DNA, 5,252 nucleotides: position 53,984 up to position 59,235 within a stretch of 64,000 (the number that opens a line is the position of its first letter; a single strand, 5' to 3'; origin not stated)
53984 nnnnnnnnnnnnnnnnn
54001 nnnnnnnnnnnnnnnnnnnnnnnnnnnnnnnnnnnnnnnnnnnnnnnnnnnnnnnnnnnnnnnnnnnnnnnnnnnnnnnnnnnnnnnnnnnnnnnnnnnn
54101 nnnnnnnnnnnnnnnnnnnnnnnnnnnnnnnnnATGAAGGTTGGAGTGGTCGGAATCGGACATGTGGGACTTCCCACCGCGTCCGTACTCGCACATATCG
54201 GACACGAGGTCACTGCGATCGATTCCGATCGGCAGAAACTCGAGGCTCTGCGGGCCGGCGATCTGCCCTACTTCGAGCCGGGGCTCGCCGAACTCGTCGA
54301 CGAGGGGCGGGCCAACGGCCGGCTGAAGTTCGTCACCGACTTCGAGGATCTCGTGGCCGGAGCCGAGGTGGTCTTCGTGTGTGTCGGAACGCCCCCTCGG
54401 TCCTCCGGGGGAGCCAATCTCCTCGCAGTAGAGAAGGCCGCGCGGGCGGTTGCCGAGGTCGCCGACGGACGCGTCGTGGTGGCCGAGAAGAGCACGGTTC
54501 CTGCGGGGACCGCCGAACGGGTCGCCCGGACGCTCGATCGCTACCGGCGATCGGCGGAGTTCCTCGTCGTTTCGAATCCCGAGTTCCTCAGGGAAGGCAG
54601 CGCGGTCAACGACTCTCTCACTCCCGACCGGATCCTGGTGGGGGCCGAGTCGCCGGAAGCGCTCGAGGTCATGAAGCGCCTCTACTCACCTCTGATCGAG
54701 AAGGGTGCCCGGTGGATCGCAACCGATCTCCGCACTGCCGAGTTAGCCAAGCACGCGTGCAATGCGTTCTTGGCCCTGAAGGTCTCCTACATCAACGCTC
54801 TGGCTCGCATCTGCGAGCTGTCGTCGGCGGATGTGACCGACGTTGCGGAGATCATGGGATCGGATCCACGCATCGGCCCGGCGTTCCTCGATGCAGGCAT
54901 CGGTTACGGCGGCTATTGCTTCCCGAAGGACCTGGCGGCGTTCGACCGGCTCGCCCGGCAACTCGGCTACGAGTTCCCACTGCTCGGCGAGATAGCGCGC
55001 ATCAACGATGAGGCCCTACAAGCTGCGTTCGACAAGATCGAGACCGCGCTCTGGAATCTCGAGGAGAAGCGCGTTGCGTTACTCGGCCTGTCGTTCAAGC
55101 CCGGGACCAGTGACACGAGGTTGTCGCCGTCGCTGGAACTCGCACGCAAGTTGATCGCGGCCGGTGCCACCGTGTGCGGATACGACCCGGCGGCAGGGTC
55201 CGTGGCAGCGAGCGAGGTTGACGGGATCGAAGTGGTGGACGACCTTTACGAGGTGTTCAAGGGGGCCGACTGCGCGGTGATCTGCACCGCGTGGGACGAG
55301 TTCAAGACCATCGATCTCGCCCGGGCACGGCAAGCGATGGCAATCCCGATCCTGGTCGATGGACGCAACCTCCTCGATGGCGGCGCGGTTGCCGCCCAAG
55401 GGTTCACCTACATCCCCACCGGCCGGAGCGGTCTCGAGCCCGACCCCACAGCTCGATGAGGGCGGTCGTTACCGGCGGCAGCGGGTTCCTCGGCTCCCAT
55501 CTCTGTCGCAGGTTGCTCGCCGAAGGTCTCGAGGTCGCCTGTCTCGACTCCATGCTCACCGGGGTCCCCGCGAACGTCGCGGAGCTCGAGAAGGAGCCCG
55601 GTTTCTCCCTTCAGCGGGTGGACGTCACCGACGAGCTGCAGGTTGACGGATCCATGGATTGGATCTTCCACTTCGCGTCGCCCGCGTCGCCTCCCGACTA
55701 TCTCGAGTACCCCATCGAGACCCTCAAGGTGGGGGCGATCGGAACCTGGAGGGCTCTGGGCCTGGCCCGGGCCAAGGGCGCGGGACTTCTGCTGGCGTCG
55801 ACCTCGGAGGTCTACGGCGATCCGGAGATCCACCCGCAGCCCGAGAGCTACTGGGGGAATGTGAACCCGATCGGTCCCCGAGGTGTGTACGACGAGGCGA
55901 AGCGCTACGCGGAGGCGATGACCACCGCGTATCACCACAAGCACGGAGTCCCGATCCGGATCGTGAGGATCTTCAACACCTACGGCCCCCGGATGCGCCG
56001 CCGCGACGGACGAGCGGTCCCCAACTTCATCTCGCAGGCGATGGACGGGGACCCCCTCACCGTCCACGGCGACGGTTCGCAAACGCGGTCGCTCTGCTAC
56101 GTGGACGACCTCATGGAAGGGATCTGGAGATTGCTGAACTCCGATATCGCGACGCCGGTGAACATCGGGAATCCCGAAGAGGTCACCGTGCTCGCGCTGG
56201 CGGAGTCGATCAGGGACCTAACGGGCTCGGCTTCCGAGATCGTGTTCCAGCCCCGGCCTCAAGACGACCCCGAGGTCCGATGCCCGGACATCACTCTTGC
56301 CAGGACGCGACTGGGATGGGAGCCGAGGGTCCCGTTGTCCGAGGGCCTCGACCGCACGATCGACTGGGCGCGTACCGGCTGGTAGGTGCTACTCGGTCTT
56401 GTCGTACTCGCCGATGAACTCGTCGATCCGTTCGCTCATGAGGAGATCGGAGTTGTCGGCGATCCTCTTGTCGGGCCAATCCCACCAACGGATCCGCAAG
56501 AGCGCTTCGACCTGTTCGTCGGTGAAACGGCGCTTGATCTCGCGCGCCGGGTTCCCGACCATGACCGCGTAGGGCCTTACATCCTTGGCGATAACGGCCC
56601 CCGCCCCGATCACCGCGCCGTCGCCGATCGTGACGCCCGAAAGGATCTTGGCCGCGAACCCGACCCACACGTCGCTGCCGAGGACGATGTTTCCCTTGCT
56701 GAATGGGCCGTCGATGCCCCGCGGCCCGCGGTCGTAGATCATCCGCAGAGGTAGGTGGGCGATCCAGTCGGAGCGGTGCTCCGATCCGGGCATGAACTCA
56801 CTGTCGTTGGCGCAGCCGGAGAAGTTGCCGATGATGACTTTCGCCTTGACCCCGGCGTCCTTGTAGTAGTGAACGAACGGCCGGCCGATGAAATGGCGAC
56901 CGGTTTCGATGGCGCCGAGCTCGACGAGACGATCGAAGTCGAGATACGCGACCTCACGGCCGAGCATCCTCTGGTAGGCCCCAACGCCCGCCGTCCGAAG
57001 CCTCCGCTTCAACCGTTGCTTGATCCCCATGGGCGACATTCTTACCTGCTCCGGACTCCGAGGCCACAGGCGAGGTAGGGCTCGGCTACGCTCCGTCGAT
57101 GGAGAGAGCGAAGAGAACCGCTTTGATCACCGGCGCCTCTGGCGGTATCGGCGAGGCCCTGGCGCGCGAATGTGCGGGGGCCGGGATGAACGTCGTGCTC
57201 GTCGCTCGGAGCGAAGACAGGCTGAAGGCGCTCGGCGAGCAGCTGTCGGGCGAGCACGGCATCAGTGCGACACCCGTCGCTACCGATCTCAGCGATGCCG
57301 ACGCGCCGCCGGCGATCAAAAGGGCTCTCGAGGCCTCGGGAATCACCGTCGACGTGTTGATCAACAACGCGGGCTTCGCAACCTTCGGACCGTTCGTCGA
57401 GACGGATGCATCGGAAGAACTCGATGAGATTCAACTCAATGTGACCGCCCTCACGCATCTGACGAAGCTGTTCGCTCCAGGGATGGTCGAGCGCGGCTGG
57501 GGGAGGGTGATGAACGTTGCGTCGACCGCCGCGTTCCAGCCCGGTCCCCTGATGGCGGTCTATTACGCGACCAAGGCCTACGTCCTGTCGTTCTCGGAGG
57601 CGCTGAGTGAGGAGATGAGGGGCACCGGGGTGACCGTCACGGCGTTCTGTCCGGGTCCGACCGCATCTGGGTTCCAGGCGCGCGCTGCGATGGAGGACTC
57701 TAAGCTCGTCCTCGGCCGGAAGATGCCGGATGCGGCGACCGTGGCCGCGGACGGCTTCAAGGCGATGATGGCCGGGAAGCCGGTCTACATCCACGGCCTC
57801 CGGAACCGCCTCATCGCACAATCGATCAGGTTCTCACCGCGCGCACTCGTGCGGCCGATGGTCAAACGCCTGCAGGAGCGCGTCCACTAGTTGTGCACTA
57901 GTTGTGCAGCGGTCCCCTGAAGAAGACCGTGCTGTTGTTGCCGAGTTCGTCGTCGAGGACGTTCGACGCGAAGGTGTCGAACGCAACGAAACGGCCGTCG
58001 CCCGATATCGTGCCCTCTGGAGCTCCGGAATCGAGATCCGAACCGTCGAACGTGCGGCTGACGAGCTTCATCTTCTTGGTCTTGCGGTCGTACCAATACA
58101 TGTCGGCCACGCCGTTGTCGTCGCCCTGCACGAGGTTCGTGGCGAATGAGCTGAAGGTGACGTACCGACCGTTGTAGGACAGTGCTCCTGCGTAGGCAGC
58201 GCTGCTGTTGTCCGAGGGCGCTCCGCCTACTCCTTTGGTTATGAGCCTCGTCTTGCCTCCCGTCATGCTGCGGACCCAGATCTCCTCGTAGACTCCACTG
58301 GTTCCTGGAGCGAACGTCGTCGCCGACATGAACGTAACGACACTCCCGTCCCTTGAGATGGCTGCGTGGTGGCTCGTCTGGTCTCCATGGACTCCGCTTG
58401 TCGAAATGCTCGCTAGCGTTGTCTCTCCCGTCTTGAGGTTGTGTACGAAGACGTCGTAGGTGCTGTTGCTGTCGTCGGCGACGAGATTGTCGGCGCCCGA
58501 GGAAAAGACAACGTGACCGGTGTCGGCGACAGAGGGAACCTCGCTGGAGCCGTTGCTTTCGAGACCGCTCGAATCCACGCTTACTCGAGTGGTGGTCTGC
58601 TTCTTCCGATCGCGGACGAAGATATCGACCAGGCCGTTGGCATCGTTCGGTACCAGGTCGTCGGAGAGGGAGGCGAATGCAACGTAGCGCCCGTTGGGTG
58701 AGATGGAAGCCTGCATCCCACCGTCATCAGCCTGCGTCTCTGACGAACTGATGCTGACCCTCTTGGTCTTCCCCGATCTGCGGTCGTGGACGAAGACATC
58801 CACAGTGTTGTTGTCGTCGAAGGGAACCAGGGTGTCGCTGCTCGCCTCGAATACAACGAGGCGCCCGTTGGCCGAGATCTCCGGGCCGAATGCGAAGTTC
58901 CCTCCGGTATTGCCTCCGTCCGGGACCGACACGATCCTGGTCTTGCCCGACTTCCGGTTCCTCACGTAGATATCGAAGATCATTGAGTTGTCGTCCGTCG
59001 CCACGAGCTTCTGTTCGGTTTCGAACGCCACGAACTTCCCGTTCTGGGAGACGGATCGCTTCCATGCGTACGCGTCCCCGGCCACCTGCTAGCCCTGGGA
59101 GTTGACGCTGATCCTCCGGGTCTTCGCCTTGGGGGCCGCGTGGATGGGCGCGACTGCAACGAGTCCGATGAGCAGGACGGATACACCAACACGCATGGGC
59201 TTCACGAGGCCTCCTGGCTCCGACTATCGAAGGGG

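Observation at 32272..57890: About 25-kb glycan locus mixing ABC-transporter-dependent, wall-teichoic-acid-like and Wzy/BY-kinase-type components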

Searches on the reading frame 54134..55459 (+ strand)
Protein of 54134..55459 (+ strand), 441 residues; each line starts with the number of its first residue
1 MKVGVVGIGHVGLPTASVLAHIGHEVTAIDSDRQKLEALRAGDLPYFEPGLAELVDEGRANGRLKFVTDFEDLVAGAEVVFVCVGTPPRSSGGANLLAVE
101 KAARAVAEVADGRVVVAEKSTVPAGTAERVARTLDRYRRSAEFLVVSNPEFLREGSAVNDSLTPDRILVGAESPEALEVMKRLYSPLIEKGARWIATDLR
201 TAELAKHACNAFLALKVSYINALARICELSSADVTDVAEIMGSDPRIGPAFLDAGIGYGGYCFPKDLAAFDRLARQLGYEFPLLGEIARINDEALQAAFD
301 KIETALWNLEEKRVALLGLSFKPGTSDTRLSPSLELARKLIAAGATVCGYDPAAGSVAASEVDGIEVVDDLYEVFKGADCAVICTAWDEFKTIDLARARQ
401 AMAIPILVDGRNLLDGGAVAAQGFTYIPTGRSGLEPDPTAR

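Call 7: search_protein_families(library=pfam, proteins=[window:54134-55459:+], max_evalue=0.01)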
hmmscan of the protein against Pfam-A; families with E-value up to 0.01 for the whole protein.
window:54134-55459:+ (441 aa): 14 families
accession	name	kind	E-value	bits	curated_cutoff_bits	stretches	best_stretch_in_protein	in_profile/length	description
PF03721.20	UDPG_MGDP_dh_N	-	9.4e-55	185.5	27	1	1-183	1-187/187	UDP-glucose/GDP-mannose dehydrogenase family, NAD binding domain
PF00984.24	UDPG_MGDP_dh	-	9.4e-32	109.4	25.4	1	200-292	1-93/94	UDP-glucose/GDP-mannose dehydrogenase family, central domain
PF03720.21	UDPG_MGDP_dh_C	-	7.4e-31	107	30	1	315-415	1-102/103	UDP-glucose/GDP-mannose dehydrogenase family, UDP binding domain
PF03446.21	NAD_binding_2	-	1.3e-10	41.9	21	1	2-135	1-108/161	NAD binding domain of 6-phosphogluconate dehydrogenase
PF03807.23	F420_oxidored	-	2.1e-08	35.1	21.6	0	2-84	1-67/94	NADP oxidoreductase coenzyme F420-dependent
PF02826.25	2-Hacid_dh_C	-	2.5e-06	27.4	25.1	0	2-37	38-73/178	D-isomer specific 2-hydroxyacid dehydrogenase, NAD binding domain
PF02737.24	3HCDH_N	-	2.8e-05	24.6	22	1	2-81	1-83/180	3-hydroxyacyl-CoA dehydrogenase, NAD binding domain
PF02254.24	TrkA_N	-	0.00018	22.3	23.8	1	5-45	3-43/116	TrkA-N domain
PF01408.29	GFO_IDH_MocA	-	0.0011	20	24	0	1-90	1-74/120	Oxidoreductase family, NAD-binding Rossmann fold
PF13241.12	NAD_binding_7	-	0.0018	19.2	22.1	0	2-111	9-93/104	Putative NAD(P)-binding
PF00107.32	ADH_zinc_N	-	0.0039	17.6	31.8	0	11-95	2-77/129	Zinc-binding dehydrogenase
PF00070.33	Pyr_redox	-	0.0059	17.5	22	0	2-33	1-32/82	Pyridine nucleotide-disulphide oxidoreductase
PF02558.23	ApbA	-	0.0076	16.3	22.2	0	3-50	1-47/150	Ketopantoate reductase PanE/ApbA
PF00056.29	Ldh_1_N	-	0.0094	16.4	27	0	1-38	1-41/141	lactate/malate dehydrogenase, NAD binding domain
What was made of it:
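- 54134..55459 (+): UDP-glucose 6-dehydrogenase (Ugd), divergent from the BY-kinase gene. All three UDPG_MGDP_dh domains (call 7).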

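Call 8: find_encoding_contigs(protein=window:54134-55459:+, flank=10000, max_places=6)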
Protein window:54134-55459:+ (441 aa): no gene with exactly this product is on record in the collection.
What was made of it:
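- Tried and rejected: Exact look-up of the window's Ugd found nothing on record (call 8).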

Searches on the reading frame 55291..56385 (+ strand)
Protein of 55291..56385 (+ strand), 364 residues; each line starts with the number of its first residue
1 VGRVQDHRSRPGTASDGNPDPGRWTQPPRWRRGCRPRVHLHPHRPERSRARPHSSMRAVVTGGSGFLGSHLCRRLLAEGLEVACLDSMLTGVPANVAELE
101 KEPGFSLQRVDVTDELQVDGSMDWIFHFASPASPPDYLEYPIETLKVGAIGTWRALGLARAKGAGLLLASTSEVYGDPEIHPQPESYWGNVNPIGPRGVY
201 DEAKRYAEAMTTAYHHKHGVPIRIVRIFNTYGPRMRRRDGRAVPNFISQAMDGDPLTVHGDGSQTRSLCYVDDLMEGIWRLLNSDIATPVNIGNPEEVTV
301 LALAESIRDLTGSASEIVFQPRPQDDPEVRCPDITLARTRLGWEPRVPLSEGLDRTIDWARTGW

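Call 7: search_protein_families(library=pfam, proteins=[window:55291-56385:+], max_evalue=0.01)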
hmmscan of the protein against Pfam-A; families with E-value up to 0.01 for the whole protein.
window:55291-56385:+ (364 aa): 7 families
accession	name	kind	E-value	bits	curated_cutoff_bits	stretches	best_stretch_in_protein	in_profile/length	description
PF01370.27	Epimerase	-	4.1e-50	170.9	20.9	1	59-293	2-240/240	NAD dependent epimerase/dehydratase family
PF16363.11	GDP_Man_Dehyd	-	9e-48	163.9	27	1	60-355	2-331/332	GDP-mannose 4,6 dehydratase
PF04321.23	RmlD_sub_bind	-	4.3e-09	36.3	27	1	56-315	1-235/287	RmlD substrate binding domain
PF01073.25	3Beta_HSD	-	6.3e-07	29.1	22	1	59-215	1-161/280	3-beta hydroxysteroid dehydrogenase/isomerase family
PF07993.18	NAD_binding_4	-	2.4e-06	27.4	20.1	0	60-81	1-22/258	Male sterility protein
PF00106.31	adh_short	-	5.9e-06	26.3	26.6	1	58-125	3-71/195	short chain dehydrogenase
PF02719.21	Polysacc_synt_2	-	6.7e-05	22.7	20.2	0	59-162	2-118/293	Polysaccharide biosynthesis protein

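Call 16: search_protein_families(library=ncbifam, proteins=[window:55291-56385:+], max_evalue=0.001)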
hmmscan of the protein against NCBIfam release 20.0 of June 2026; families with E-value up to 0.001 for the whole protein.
window:55291-56385:+ (364 aa): 26 families (the best 25 are shown)
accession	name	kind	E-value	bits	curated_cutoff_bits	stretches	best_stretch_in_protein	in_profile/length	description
TIGR01181.1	dTDP_gluc_dehyt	equivalog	2.3e-37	128.8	365.1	1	58-360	2-311/321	dTDP-glucose 4,6-dehydratase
TIGR04180.1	EDH_00030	hypoth_equivalog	8.7e-31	107.1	475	1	59-345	2-294/297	NAD-dependent 4,6-dehydratase LegB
TIGR01179.1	galE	equivalog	8.2e-26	90.6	262.3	1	59-361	3-326/332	UDP-glucose 4-epimerase GalE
NF008872.0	PRK11908.1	equivalog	5.4e-19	68.4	294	1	57-361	3-336/349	bifunctional UDP-4-keto-pentose/UDP-xylose synthase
NF007582.0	PRK10217.1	equivalog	1.4e-18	67.2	698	1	57-311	3-270/355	dTDP-glucose 4,6-dehydratase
NF005998.1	PRK08125.1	equivalog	1.4e-16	60.1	777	1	53-359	313-648/649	bifunctional UDP-4-amino-4-deoxy-L-arabinose formyltransferase/UDP-glucuronic acid oxidase ArnA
NF007490.0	PRK10084.1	subfamily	7.2e-16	58.1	649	1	56-360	1-334/361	dTDP-glucose 4,6-dehydratase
NF011728.1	PRK15181.1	equivalog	2.9e-14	52.8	760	1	56-359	16-336/348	Vi polysaccharide biosynthesis UDP-N-acetylglucosaminuronic acid C-4 epimerase TviC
NF047922.1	GDPFucSynFcl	equivalog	4.6e-13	49.3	500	1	203-359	137-300/308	GDP-L-fucose synthase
NF007956.0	PRK10675.1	subfamily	1.9e-12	47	394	1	56-359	1-328/338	UDP-glucose 4-epimerase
TIGR02197.1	heptose_epim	equivalog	7.3e-12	45.1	274.6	1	59-355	2-308/316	ADP-glyceromanno-heptose 6-epimerase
TIGR02622.1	CDP_4_6_dhtase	equivalog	7e-11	41.8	278.45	1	57-362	6-332/352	CDP-glucose 4,6-dehydratase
NF042422.1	oxyalk_red_OleD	equivalog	3.6e-09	36.4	580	1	56-273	1-206/329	2-alkyl-3-oxoalkanoate reductase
NF047837.1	UDPAcbARedWbcJ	equivalog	8.5e-08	31.5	500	1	199-318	102-222/372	UDP-2-acetamido-2,6-beta-L-arabino-hexul-4-ose reductase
TIGR01777.1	yfcH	hypoth_equivalog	2.6e-07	30.5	207.35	0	59-86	2-29/292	TIGR01777 family oxidoreductase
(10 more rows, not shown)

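Call 20: search_solved_structures(query=window:55291-56385:+, max_evalue=1e-20)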
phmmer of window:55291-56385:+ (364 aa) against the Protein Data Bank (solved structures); distinct sequences matched with E-value up to 1e-20: 34.
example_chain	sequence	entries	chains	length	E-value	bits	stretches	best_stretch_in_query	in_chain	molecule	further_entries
2b69_A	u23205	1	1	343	6.3e-108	364.8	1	55-361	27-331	UDP-glucuronate decarboxylase 1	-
4gll_A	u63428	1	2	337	1.2e-107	363.9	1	56-361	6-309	UDP-glucuronic acid decarboxylase 1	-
4m55_A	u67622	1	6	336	6.2e-107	361.5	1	56-361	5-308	UDP-glucuronic acid decarboxylase 1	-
4lk3_A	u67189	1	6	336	8.5e-107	361.1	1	56-361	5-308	UDP-glucuronic acid decarboxylase 1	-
8vr2_A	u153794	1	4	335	5.8e-37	131.2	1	57-361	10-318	NAD-dependent epimerase/dehydratase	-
6bwl_A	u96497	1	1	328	5.1e-34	121.5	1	56-361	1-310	Pal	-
7ys8_A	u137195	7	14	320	1e-33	120.5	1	56-361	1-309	UDP-glucose 4-epimerase | UDP-glucose 4-epimerase along with EC 5.1.3.2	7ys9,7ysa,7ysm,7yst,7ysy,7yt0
6pmh_A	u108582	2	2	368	6.9e-33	117.8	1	47-364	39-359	UDP-glucose 4-epimerase related protein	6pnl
4zrm_A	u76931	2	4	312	1.6e-32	116.6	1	54-361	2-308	UDP-glucose 4-epimerase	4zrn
3vps_A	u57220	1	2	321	5.7e-31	111.5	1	56-360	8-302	NAD-dependent epimerase/dehydratase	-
6zl6_A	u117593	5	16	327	6.4e-30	108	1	56-361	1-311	Epimerase domain-containing protein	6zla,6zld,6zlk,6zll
6zlj_A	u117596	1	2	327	1.2e-29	107.1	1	56-361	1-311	Epimerase domain-containing protein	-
8shh_A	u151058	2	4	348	3.3e-29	105.6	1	41-362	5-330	dTDP-glucose 4,6-dehydratase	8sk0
1r66_A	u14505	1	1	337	3.8e-29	105.4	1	56-362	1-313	TDP-glucose-4,6-dehydratase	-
3icp_A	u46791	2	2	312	5.8e-29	104.9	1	56-358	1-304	NAD-dependent epimerase/dehydratase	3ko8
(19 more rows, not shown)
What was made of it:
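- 55456..56385 (+): UDP-glucuronate decarboxylase (UXS). ATGA overlap with ugd. 2B69 at E 6.3e-108 (call 20).
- Checked: It matches human UXS1 (2B69) at E 6e-108, against 6e-37 for the next family (call 20).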

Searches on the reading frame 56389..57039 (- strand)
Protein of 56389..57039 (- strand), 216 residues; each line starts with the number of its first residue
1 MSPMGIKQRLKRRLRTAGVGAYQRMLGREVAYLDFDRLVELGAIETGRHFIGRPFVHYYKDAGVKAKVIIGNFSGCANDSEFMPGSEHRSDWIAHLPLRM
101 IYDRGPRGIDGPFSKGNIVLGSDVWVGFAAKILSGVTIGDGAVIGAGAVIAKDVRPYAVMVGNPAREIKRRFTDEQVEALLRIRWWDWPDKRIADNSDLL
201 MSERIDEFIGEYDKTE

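Call 7: search_protein_families(library=pfam, proteins=[window:56389-57039:-], max_evalue=0.01)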
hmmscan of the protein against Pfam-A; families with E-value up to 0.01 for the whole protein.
window:56389-57039:- (216 aa): 2 families
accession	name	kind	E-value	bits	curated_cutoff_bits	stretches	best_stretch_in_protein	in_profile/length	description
PF00132.30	Hexapep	-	2.1e-09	37.1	27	1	117-152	1-36/36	Bacterial transferase hexapeptide (six repeats)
PF14602.12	Hexapep_2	-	0.00016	21.8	27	1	118-150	2-32/34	Hexapeptide repeat of succinyl-transferase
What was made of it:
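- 56389..57039 (-): Hexapeptide acyltransferase AT2, 50% identical to AT1. Hexapep (call 7).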

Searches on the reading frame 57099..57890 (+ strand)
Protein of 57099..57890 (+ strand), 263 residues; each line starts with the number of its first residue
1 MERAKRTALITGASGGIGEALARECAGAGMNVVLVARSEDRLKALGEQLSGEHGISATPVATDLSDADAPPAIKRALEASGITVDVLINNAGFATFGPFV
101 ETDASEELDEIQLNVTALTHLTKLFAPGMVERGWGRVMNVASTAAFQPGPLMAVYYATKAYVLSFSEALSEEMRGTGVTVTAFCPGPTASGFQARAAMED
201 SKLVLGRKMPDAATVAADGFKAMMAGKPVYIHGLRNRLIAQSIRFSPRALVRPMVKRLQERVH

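Call 7: search_protein_families(library=pfam, proteins=[window:57099-57890:+], max_evalue=0.01)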
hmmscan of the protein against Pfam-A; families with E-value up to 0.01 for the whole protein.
window:57099-57890:+ (263 aa): 8 families
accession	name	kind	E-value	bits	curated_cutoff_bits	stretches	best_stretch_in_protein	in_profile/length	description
PF00106.31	adh_short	-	3.7e-47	160.8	26.6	1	7-195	2-189/195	short chain dehydrogenase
PF13561.12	adh_short_C2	-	4.4e-29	102.2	27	1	12-196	1-184/236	Enoyl-(Acyl carrier protein) reductase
PF08659.16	KR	-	1.8e-10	41.5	22.6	1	7-183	2-173/180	KR domain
PF01370.27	Epimerase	-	1.6e-05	24.8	20.9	1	8-146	1-119/240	NAD dependent epimerase/dehydratase family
PF13460.12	NAD_binding_10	-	2.2e-05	24.8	27.2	1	12-191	1-149/184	NAD(P)H-binding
PF03435.24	Sacchrp_dh_NADP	-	5.2e-05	24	25.1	1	9-89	2-78/129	Saccharopine dehydrogenase NADP binding domain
PF03807.23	F420_oxidored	-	0.0018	19.2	21.6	1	13-58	6-49/94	NADP oxidoreductase coenzyme F420-dependent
PF02719.21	Polysacc_synt_2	-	0.0022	17.7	20.2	1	9-106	2-99/293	Polysaccharide biosynthesis protein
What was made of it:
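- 57099..57890 (+): Short-chain dehydrogenase. Conserved at the locus edge; role unknown. adh_short at E 3.7e-47 (call 7).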

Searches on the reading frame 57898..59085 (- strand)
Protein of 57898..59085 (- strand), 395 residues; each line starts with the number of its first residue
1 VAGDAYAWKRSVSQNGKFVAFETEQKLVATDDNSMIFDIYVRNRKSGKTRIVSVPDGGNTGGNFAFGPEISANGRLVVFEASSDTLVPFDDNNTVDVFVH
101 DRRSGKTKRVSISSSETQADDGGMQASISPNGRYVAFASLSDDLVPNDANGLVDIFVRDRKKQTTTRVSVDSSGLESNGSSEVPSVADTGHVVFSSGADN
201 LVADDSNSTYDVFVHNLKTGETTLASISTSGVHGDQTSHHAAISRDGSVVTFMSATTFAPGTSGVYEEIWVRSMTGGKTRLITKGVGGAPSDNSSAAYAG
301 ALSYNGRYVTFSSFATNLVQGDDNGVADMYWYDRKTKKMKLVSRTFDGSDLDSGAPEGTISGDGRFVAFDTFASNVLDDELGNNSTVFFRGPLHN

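Call 7: search_protein_families(library=pfam, proteins=[window:57898-59085:-], max_evalue=0.01)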
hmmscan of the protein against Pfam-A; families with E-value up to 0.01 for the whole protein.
window:57898-59085:- (395 aa): 2 families
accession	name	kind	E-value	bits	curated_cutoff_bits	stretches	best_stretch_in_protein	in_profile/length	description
PF07676.18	PD40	-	1.3e-05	25.4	20.9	0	125-139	13-27/38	WD40-like Beta Propeller Repeat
PF13964.12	Kelch_6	-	0.0065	16.9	25.3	0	185-221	7-39/50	Kelch motif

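Call 86: search_protein_families(library=padloc, proteins=[window:57898-59085:-], max_evalue=0.001)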
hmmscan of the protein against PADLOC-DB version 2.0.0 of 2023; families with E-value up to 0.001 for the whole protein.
window:57898-59085:- (395 aa): 0 families
